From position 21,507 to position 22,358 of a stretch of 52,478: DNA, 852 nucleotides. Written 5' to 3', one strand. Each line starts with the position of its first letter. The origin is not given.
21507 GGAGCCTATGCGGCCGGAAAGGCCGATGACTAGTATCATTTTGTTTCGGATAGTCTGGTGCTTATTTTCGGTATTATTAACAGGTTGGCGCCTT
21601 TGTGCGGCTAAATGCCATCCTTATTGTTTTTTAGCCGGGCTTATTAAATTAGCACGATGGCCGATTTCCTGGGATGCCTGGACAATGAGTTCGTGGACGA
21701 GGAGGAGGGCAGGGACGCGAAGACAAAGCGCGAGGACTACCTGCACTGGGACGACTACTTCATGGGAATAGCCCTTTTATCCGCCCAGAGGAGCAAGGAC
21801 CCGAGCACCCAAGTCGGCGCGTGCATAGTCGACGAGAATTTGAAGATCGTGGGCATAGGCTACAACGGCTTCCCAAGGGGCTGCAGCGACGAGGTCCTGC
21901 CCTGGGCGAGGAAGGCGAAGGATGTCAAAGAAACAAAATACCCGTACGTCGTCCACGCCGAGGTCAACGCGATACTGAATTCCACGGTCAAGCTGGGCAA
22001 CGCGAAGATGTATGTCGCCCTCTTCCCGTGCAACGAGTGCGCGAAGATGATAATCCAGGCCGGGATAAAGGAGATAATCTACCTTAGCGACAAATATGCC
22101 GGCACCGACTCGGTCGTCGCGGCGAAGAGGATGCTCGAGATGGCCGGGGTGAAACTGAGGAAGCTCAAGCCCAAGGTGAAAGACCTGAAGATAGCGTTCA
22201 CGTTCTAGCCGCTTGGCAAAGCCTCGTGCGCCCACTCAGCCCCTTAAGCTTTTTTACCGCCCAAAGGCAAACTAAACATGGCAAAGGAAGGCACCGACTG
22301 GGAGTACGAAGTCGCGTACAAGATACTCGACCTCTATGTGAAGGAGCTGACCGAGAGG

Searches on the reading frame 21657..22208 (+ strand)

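Call 17: search_protein_families(library=pfam, proteins=[window:21657-22208:+], max_evalue=0.00001)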
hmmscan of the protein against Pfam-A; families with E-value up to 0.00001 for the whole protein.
window:21657-22208:+ (183 aa): 2 families
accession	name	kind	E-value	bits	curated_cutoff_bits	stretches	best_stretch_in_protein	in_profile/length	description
PF00383.29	dCMP_cyt_deam_1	-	2e-25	89.1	25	1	30-143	2-101/102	Cytidine and deoxycytidylate deaminase zinc-binding region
PF14437.12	MafB19-deam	-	1.4e-14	54.6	27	1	31-153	3-112/142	MafB19-like deaminase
